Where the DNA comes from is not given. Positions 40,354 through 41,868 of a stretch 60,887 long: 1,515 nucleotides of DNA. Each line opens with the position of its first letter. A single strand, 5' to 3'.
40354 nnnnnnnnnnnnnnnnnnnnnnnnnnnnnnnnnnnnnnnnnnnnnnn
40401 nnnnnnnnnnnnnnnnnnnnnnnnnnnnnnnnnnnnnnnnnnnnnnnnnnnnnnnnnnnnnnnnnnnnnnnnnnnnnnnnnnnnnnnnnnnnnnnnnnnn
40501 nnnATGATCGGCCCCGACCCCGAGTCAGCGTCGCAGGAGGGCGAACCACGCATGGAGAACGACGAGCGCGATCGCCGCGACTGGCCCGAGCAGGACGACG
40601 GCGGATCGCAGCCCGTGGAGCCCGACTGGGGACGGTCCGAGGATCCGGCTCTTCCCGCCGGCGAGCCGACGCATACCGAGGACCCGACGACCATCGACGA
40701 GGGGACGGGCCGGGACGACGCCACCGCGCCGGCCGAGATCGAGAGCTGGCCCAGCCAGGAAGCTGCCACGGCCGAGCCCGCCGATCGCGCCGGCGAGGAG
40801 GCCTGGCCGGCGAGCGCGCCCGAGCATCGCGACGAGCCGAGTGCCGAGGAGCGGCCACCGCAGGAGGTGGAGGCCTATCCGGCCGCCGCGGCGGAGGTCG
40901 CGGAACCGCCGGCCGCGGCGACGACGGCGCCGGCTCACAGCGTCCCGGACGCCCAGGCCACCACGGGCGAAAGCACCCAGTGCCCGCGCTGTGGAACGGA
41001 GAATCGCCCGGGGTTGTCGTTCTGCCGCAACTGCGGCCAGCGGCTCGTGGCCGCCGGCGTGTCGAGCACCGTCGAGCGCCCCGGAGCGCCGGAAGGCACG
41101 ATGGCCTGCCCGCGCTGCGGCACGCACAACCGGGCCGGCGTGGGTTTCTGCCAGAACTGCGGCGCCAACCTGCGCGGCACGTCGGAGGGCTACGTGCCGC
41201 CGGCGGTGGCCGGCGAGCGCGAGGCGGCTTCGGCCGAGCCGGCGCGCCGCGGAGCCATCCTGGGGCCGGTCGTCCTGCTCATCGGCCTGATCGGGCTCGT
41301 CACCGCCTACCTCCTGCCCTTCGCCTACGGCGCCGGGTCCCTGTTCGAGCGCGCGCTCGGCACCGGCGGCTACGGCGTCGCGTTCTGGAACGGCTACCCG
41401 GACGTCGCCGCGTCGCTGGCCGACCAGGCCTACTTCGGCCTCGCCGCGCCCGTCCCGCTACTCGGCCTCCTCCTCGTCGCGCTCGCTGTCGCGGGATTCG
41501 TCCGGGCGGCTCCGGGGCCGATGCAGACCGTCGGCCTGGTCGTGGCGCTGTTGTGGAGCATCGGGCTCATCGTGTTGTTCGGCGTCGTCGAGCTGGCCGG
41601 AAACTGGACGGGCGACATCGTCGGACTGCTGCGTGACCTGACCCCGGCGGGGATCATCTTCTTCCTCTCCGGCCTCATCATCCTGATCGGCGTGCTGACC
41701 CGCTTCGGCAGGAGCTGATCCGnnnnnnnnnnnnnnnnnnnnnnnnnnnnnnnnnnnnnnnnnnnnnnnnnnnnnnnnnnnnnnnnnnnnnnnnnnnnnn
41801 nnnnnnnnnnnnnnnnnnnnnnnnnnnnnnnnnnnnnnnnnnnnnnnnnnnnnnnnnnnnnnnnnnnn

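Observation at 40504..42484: Two zinc-ribbon / disordered / transmembrane proteins translationally coupled between purQ and purL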

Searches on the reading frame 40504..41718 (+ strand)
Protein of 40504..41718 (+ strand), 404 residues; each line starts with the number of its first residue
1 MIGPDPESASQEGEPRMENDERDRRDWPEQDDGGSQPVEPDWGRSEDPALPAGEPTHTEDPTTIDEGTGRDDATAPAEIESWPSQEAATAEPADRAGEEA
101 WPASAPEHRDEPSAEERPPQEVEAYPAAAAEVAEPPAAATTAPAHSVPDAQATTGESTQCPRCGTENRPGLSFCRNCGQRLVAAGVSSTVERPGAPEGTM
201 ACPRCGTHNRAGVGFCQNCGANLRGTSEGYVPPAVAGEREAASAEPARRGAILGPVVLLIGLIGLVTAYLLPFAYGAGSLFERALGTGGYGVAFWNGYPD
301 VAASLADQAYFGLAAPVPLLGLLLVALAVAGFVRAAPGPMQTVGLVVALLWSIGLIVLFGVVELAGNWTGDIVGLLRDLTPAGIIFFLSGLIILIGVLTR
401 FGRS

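Call 8: search_protein_families(library=pfam, proteins=[window:40504-41718:+], max_evalue=0.1)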
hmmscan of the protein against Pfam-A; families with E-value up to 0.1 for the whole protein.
window:40504-41718:+ (404 aa): 13 families
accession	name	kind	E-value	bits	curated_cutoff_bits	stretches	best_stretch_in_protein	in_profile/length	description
PF24463.1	DUF7577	-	1.9e-15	56.6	28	2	157-181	2-26/27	Domain of unknown function (DUF7577)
PF13240.11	Zn_Ribbon_1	-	1.5e-11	44.1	25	2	160-180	2-22/23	zinc-ribbon domain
PF13248.11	Zn_ribbon_3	-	6.5e-11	41.7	27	2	158-181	3-26/26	zinc-ribbon domain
PF12773.13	DZR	-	6.8e-11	42.6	27.3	1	160-220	1-45/45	Double zinc ribbon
PF24460.1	DUF7575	-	2.4e-10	40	28.5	2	156-181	2-27/28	Domain of unknown function (DUF7575)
PF17032.10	Zn_ribbon_15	-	0.00012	23.3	28.9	1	154-178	49-73/73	zinc-ribbon family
PF18912.6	DZR_2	-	0.0011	19.2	27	0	201-223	9-31/56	Double zinc ribbon domain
PF10122.14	Zn_ribbon_Com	-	0.0013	18.6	22.9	0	199-209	24-34/52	Mu-like prophage protein Com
PF23454.1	Zn_ribbon_Brz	-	0.013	16.6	27.9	0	199-213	5-19/58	Transcriptional regulator Brz zinc beta ribbon domain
PF00643.29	zf-B_box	-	0.052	14.2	24.1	0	158-180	4-24/42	B-box zinc finger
PF07282.18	Cas12f1-like_TNB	-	0.058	14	26.3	0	157-180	28-49/60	Cas12f1-like, TNB domain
PF07191.17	Zn_ribbon_6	-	0.074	13.5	25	0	153-181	12-39/67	Double zinc ribbon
PF15801.11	zf-C6H2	-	0.077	13.6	30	0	197-218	10-32/47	zf-MYND-like zinc finger, mRNA-binding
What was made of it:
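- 40981..41160 (+): ORF1 double zinc ribbon (C160-x2-C163-x10-C174-x2-C177 and C202-x2-C205-x10-C216-x2-C219, numbered from 40504). Pfam DZR, Zn_Ribbon_1 and DUF7577 above threshold (call 8).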

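Call 10: find_homologous_proteins(query=window:40504-41718:+, max_evalue=0.001)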
Query window:40504-41718:+ (404 aa): 946 proteins with E <= 0.001 among 8000 candidates; the best 120 are listed.
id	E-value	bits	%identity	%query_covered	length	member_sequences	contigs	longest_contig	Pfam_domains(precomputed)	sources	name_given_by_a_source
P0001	1.0e-264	896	100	100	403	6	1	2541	PF13240.12,PF12773.14,PF24463.2,PF24460.2,PF13248.12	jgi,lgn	-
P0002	4.7e-185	634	70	100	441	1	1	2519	PF13240.12,PF12773.14,PF24463.2,PF24460.2,PF13248.12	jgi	jgi:hypothetical protein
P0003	4.5e-162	558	65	96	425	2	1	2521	PF13240.12,PF12773.14,PF24463.2,PF24460.2,PF13248.12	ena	-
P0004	3.2e-159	549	66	96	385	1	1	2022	PF13240.12,PF12773.14,PF24463.2,PF24460.2,PF13248.12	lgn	-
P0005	6.6e-159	548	68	96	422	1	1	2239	PF13240.12,PF12773.14,PF24463.2,PF24460.2,PF13248.12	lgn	-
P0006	9.8e-158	544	64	96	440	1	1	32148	PF13240.12,PF12773.14,PF24463.2,PF24460.2,PF13248.12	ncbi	-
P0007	3.2e-156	539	68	96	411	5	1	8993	PF13240.12,PF12773.14,PF24463.2,PF24460.2,PF13248.12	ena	-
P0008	2.5e-154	532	66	96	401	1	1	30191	PF13240.12,PF12773.14,PF24463.2,PF24460.2,PF13248.12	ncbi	-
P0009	2.6e-153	529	66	96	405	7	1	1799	PF13240.12,PF12773.14,PF24463.2,PF24460.2,PF13248.12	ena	-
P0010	3.9e-153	529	64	96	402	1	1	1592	PF13240.12,PF12773.14,PF24463.2,PF24460.2,PF13248.12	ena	-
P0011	1.6e-152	527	65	96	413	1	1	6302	PF13240.12,PF12773.14,PF24463.2,PF24460.2,PF13248.12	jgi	jgi:hypothetical protein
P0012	2.6e-152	526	63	96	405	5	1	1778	PF13240.12,PF12773.14,PF24463.2,PF24460.2,PF13248.12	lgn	-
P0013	7.5e-152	524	64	96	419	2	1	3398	PF13240.12,PF12773.14,PF24463.2,PF24460.2,PF13248.12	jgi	jgi:hypothetical protein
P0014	1.4e-151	523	69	81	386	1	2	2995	PF13240.12,PF12773.14,PF24463.2,PF24460.2,PF13248.12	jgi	jgi:hypothetical protein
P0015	2.0e-151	523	65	95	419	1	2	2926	PF13240.12,PF12773.14,PF24463.2,PF24460.2,PF13248.12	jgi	jgi:hypothetical protein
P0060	7.2e-144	498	62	96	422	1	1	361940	PF13240.12,PF12773.14,PF24463.2,PF24460.2,PF13248.12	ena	-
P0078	6.0e-142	492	59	96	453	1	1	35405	PF13240.12,PF12773.14,PF24463.2,PF24460.2,PF13248.12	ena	-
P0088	7.2e-141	488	63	96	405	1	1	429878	PF13240.12,PF12773.14,PF24463.2,PF24460.2,PF13248.12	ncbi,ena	-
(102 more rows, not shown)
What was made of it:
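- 40552..41718 (+): ORF1, 388 aa from the conserved start. An in-frame ATG at 40504, overlapping the purQ stop, would give 404 aa but is probably not the start. More than 900 homologues, the best 120 at 55-76% identity (call 10).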

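Call 11: search_protein_families(library=ncbifam, proteins=[window:40504-41718:+], max_evalue=1)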
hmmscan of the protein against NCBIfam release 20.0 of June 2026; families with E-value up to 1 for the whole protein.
window:40504-41718:+ (404 aa): 7 families
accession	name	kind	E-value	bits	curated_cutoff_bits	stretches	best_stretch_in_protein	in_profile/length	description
NF049953.1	ribbon_DG_selen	exception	5.2e-07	29.7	130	2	157-184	5-32/172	zinc ribbon-containing (seleno)protein DG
NF053815.1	teico_TcaA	equivalog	0.0023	16.8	550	1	158-183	2-27/463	membrane-associated protein TcaA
NF011149.0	PRK14559.1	equivalog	0.01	14.6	374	1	200-224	2-26/642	serine/threonine phosphatase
NF005651.0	PRK07418.1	subfamily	0.044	11.9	942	0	152-181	588-617/617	acetolactate synthase large subunit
NF004071.0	PRK05580.2-3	equivalog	0.055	11.4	1105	1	171-221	440-488/735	primosomal protein N'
NF004424.0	PRK05766.1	equivalog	0.12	12.2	54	1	149-177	8-40/54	30S ribosomal protein S14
NF041795.1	Brz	equivalog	0.5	10.8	100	0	157-171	5-19/60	transcriptional regulator Brz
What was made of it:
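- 41269..41694 (+): ORF1 four-helix membrane domain, N-in/C-in, with a conserved aromatic outer loop of 40 aa. No Pfam or NCBIfam hit (calls 8, 11).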

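Call 13: find_encoding_contigs(protein=P0088, flank=8000, max_places=2)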
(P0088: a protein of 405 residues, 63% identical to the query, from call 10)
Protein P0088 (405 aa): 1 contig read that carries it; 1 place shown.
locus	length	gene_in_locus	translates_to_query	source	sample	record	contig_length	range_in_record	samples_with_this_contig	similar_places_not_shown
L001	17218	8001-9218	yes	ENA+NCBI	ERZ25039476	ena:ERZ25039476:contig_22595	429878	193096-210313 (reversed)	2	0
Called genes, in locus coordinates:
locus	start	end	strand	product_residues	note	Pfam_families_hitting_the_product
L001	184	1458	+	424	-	PF02844:GARS_N, PF01071:GARS_A, PF02843:GARS_C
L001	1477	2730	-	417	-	PF03372:Exo_endo_phos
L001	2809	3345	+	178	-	PF00731:AIRC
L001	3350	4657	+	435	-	PF00206:Lyase_1, PF10397:ADSL_C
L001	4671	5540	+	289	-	-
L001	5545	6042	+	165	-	PF02308:MgtC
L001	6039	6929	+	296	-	PF01259:SAICAR_synt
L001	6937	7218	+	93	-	PF02700:PurS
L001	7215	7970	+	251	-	PF13507:GATase_5, PF01965:DJ-1_PfpI (weak), PF07685:GATase_3 (weak)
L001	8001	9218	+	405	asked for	PF12773:DZR, PF13240:Zn_Ribbon_1 (weak), PF13248:Zn_ribbon_3 (weak), PF24460:DUF7575 (faint), PF24463:DUF7577, PF13240:Zn_Ribbon_1 (weak), PF24463:DUF7577 (weak)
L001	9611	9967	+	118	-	-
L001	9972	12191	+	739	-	PF18072:FGAR-AT_linker, PF00586:AIRS, PF02769:AIRS_C, PF00586:AIRS, PF02769:AIRS_C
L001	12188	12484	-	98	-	-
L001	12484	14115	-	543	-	PF00990:GGDEF, PF13487:HD_5, PF01966:HD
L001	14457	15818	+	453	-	PF13522:GATase_6, PF13537:GATase_7, PF00156:Pribosyltran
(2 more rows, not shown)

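Call 14: find_encoding_contigs(protein=P0060, flank=8000, max_places=2)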
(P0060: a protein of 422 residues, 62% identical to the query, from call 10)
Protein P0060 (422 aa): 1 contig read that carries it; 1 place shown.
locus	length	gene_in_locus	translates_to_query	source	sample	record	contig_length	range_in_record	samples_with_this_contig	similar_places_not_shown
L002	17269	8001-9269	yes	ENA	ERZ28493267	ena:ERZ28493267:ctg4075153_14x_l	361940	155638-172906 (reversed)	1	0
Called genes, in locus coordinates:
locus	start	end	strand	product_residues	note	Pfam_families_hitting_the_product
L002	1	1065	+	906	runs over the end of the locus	PF03699:UPF0182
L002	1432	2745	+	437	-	PF02844:GARS_N, PF01071:GARS_A, PF02655:ATP-grasp_3 (weak), PF02843:GARS_C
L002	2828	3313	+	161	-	PF00731:AIRC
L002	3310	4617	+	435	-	PF00206:Lyase_1, PF10397:ADSL_C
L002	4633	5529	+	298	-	-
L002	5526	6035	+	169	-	PF02308:MgtC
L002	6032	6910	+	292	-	PF01259:SAICAR_synt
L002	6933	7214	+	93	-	PF02700:PurS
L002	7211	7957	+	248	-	PF13507:GATase_5, PF07685:GATase_3 (weak), PF01965:DJ-1_PfpI (faint)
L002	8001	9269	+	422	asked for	PF12773:DZR, PF13240:Zn_Ribbon_1 (weak), PF13248:Zn_ribbon_3 (weak), PF24460:DUF7575 (faint), PF24463:DUF7577, PF13240:Zn_Ribbon_1 (weak), PF13248:Zn_ribbon_3 (weak), PF24463:DUF7577 (weak)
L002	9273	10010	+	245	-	-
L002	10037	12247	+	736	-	PF18072:FGAR-AT_linker, PF00586:AIRS, PF02769:AIRS_C, PF00586:AIRS, PF02769:AIRS_C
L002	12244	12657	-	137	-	-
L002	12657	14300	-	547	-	PF00990:GGDEF, PF13487:HD_5, PF01966:HD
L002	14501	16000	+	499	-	PF13522:GATase_6, PF13537:GATase_7, PF00156:Pribosyltran (weak)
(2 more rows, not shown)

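Call 17: find_related_loci(query=A1, collection=genome_contigs, flank=6000)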
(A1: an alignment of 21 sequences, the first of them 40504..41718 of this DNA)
Query A1 (404 aa) in genome_contigs; peptide patterns used: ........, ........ (x = any residue, [..] = any of these).
375 stretches matched a pattern; 231 encode a relative of the query (tblastn E <= 1e-3); the best 80 are kept; 80 distinct loci.
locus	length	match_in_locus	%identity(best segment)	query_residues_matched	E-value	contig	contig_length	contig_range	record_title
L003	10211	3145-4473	64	4-403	6e-153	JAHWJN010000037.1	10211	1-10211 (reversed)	MAG: Chloroflexota bacterium isolate 0707_bin5 NODE_37_length_10211_cov_8.080226, whole genome shotgun sequence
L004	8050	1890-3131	61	11-404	6e-153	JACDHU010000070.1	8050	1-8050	MAG: Chloroflexi bacterium isolate MGR_bin446 SD2911_NODE_2233_length_8050_cov_2.070933, whole genome shotgun sequence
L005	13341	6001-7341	60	2-404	3e-150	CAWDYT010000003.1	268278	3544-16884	MAG: uncultured Chloroflexia bacterium isolate MFD05747.bin.2.202 genome assembly, contig: contig_18004, whole genome sh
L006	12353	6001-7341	60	11-404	5e-149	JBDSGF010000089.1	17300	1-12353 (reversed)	MAG: Candidatus Limnocylindria bacterium isolate cluster1_bin.246 k127_13827005, whole genome shotgun sequence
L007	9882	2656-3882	58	10-404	2e-148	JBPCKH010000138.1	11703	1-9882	MAG: Candidatus Limnocylindria bacterium isolate TH_ant_mag_47 S1Ck127_10249397_flag_1_multi_5.0000_len_11703, whole gen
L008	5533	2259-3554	60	11-404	5e-147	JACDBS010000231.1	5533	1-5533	MAG: Chloroflexota bacterium isolate MGR_bin288 SD2897-2912_k127_7833608, whole genome shotgun sequence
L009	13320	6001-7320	61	2-404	1e-145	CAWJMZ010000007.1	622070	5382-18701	MAG: uncultured Chloroflexia bacterium isolate MFD02840.bin.1.418 genome assembly, contig: contig_50593, whole genome sh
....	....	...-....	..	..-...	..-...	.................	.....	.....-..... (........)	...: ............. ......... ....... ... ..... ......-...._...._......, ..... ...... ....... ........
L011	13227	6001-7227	60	16-404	5e-142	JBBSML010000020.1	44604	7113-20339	MAG: Candidatus Limnocylindria bacterium isolate LS5_sbin.3 LS5_sbin.3_K_7246_L_44604_cov_21.4515, whole genome shotgun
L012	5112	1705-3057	59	17-404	1e-142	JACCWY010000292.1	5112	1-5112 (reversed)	MAG: Chloroflexota bacterium isolate MGR_bin164 SD2897-2912_k127_8552550, whole genome shotgun sequence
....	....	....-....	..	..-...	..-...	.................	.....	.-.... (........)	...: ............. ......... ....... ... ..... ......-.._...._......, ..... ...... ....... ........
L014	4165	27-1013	69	81-404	4e-143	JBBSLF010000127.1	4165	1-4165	MAG: Candidatus Limnocylindria bacterium isolate metawrap_LS4_51 metawrap_LS4_51_K_132327_L_4165_cov_12.0000, whole geno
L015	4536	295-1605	61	10-404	3e-142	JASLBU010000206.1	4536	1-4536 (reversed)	MAG: Candidatus Limnocylindria bacterium isolate CMU.bins.99 k141_19119751, whole genome shotgun sequence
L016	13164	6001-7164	64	72-403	9e-139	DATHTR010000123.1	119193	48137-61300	MAG TPA_asm: Candidatus Angelobacter sp. isolate SMAG_U16085 k141_1448334, whole genome shotgun sequence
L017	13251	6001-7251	60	16-404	8e-138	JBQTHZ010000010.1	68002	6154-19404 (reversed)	MAG: Chloroflexota bacterium isolate SAR144 c_000000332461, whole genome shotgun sequence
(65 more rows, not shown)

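Call 45: search_protein_families(library=padloc, proteins=[window:40552-41718:+], max_evalue=0.01)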
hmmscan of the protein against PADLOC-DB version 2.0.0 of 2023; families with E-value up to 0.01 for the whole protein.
window:40552-41718:+ (388 aa): 0 families

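Call 46: find_encoding_contigs(protein=P0088, flank=10000, max_places=1)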
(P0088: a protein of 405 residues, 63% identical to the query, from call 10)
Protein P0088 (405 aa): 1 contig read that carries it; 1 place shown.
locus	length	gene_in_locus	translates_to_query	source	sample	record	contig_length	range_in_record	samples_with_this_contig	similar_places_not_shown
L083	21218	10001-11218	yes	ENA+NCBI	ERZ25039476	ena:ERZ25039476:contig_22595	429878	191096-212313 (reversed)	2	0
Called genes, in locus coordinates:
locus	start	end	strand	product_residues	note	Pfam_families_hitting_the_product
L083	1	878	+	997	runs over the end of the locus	PF03699:UPF0182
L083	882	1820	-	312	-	PF01699:Na_Ca_ex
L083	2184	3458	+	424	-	PF02844:GARS_N, PF01071:GARS_A, PF02843:GARS_C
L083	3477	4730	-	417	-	PF03372:Exo_endo_phos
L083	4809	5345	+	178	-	PF00731:AIRC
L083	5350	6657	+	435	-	PF00206:Lyase_1, PF10397:ADSL_C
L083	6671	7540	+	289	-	-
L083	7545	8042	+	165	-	PF02308:MgtC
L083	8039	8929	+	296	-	PF01259:SAICAR_synt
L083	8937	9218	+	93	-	PF02700:PurS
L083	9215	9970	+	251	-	PF13507:GATase_5, PF01965:DJ-1_PfpI (weak), PF07685:GATase_3 (weak)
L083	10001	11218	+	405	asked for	PF12773:DZR, PF13240:Zn_Ribbon_1 (weak), PF13248:Zn_ribbon_3 (weak), PF24460:DUF7575 (faint), PF24463:DUF7577, PF13240:Zn_Ribbon_1 (weak), PF24463:DUF7577 (weak)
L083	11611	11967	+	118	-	-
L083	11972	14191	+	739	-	PF18072:FGAR-AT_linker, PF00586:AIRS, PF02769:AIRS_C, PF00586:AIRS, PF02769:AIRS_C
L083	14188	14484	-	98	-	-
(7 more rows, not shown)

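Call 47: find_encoding_contigs(protein=P0078, flank=10000, max_places=1)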
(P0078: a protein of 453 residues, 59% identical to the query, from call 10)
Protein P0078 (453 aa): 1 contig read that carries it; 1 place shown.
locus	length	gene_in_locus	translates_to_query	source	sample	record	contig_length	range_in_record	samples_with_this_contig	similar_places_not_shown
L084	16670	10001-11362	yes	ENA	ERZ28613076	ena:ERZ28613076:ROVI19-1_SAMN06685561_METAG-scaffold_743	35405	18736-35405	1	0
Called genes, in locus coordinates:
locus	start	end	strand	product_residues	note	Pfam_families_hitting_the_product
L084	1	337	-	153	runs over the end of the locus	PF04828:GFA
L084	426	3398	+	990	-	PF03699:UPF0182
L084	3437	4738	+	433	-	PF02844:GARS_N, PF01071:GARS_A, PF02843:GARS_C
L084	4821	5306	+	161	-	PF00731:AIRC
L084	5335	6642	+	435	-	PF00206:Lyase_1, PF10397:ADSL_C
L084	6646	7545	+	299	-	-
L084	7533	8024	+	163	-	PF02308:MgtC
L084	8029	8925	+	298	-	PF01259:SAICAR_synt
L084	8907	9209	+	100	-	PF02700:PurS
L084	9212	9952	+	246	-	PF13507:GATase_5, PF07685:GATase_3 (weak)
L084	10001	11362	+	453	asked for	PF12773:DZR, PF13240:Zn_Ribbon_1 (weak), PF13248:Zn_ribbon_3 (weak), PF24460:DUF7575 (faint), PF24463:DUF7577, PF13240:Zn_Ribbon_1 (weak), PF13248:Zn_ribbon_3 (weak), PF24463:DUF7577 (weak)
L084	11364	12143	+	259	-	PF09297:Zn_ribbon_NUD (faint), PF13240:Zn_Ribbon_1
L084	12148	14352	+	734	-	PF18072:FGAR-AT_linker, PF00586:AIRS, PF02769:AIRS_C, PF00586:AIRS, PF02769:AIRS_C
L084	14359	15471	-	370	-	-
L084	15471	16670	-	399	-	?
